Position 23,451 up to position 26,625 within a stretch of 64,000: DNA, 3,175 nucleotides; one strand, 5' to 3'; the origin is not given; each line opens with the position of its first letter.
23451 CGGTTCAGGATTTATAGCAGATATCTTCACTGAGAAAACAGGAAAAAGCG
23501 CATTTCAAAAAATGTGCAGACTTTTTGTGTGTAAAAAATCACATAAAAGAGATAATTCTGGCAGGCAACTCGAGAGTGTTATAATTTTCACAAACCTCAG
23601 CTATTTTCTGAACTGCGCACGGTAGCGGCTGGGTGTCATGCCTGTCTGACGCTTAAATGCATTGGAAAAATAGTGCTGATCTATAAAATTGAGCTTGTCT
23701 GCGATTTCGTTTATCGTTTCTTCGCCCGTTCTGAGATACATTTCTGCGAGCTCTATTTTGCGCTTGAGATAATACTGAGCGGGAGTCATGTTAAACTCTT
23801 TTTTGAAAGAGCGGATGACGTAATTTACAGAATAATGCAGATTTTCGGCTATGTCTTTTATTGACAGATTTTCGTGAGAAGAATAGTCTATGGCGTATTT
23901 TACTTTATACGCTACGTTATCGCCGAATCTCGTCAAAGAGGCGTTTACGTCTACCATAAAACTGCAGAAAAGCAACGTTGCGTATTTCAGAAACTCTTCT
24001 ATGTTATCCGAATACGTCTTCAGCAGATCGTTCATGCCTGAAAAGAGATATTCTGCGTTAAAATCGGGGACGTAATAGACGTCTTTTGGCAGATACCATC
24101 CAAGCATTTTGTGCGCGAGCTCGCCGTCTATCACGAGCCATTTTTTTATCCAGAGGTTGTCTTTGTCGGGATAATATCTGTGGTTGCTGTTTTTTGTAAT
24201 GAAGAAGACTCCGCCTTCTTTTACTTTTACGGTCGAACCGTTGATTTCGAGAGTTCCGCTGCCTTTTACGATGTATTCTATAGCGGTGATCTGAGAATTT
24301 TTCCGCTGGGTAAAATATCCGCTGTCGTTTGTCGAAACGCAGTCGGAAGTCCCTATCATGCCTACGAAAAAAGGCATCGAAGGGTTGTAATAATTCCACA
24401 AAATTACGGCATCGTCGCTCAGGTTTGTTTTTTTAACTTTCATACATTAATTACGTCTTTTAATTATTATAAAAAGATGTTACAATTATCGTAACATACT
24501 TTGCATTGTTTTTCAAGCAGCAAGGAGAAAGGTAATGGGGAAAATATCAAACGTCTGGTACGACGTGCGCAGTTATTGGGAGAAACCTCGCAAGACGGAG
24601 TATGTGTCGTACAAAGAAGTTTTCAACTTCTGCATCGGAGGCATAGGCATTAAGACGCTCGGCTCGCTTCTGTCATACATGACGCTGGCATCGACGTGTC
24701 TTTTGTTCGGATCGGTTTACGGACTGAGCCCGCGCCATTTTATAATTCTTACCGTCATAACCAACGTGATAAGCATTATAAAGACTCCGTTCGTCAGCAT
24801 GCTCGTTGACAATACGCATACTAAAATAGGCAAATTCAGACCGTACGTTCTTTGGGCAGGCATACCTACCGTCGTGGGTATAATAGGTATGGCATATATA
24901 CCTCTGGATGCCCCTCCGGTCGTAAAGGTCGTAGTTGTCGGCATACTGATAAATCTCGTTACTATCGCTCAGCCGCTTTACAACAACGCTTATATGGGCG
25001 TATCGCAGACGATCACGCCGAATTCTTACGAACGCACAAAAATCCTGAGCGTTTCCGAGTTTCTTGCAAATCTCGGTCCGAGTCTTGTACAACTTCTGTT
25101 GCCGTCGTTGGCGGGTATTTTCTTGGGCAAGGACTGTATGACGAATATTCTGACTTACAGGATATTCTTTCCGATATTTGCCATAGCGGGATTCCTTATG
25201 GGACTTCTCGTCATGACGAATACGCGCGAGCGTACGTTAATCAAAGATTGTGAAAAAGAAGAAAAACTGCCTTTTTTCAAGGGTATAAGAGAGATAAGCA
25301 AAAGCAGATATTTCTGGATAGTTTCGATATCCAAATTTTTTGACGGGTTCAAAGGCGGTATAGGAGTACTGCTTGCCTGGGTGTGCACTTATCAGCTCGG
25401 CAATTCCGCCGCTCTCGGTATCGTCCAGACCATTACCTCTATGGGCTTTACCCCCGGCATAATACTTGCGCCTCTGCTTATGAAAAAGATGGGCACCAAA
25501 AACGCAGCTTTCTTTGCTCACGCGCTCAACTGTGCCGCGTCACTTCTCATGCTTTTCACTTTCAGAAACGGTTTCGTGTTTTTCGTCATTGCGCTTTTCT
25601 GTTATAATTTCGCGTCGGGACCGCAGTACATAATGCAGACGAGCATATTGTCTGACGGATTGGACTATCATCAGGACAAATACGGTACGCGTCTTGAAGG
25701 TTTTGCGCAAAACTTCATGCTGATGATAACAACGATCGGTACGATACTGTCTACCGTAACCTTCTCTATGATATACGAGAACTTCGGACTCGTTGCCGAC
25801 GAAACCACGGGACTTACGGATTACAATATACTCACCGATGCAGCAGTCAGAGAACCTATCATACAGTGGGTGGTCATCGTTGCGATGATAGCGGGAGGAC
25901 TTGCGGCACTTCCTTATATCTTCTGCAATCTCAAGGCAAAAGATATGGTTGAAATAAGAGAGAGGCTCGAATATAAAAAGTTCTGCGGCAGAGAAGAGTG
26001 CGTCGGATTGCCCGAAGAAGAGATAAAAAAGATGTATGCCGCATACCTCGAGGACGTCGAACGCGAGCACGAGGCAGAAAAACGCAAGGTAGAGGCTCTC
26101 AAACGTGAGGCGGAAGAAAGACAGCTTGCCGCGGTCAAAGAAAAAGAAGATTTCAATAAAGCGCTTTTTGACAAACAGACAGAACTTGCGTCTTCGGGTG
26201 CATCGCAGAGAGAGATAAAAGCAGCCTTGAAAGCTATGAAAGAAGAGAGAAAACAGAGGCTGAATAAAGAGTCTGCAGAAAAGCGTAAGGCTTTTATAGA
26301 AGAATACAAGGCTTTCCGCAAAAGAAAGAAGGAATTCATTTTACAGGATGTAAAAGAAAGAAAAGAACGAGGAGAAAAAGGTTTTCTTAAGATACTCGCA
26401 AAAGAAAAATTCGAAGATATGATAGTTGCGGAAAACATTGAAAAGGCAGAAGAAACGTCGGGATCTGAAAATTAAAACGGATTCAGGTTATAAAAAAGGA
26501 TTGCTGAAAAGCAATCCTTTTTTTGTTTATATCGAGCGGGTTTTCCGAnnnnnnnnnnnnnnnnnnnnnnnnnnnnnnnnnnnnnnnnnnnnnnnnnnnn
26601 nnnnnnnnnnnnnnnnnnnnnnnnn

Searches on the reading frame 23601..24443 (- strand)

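Call 11: search_protein_families(library=pfam, proteins=[window:23601-24443:-], max_evalue=0.00001)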
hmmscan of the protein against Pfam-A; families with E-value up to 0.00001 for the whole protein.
window:23601-24443:- (280 aa): 3 families
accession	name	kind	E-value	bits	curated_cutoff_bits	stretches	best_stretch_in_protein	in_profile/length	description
PF00165.29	HTH_AraC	-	1.2e-26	92.7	26.6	2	237-275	1-41/42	Bacterial regulatory helix-turn-helix proteins, AraC family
PF12833.13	HTH_18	-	8.1e-20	71.4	33.6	1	198-276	1-79/80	Helix-turn-helix domain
PF02311.25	AraC_binding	-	2e-11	44.2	21.1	1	35-118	6-89/135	AraC-like ligand binding domain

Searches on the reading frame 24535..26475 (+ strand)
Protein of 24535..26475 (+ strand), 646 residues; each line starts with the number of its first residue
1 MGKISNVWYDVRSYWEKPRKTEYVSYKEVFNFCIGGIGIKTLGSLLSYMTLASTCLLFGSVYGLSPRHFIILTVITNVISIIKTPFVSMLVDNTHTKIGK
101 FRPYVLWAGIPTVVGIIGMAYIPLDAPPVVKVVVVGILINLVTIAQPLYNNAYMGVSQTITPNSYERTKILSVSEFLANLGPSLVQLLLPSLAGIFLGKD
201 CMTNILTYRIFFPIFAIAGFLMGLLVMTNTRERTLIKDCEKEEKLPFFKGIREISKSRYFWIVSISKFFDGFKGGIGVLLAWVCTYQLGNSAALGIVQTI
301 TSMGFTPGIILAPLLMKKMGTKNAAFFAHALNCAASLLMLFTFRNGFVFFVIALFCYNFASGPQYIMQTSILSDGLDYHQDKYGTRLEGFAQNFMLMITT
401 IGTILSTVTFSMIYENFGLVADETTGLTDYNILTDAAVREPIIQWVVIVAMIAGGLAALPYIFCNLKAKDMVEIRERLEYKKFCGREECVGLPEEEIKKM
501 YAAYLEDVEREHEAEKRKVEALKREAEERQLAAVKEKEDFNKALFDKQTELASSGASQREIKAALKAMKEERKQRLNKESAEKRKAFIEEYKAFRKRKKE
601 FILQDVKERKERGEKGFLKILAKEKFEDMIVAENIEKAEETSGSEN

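Call 11: search_protein_families(library=pfam, proteins=[window:24535-26475:+], max_evalue=0.00001)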
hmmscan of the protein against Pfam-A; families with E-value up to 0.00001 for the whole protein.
window:24535-26475:+ (646 aa): 2 families
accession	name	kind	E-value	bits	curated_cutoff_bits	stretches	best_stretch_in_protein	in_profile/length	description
PF13347.12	MFS_2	-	4e-43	148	27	1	34-424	4-387/427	MFS/sugar transport protein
PF07690.21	MFS_1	-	1.3e-14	54.3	33.4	1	41-406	14-346/347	Major Facilitator Superfamily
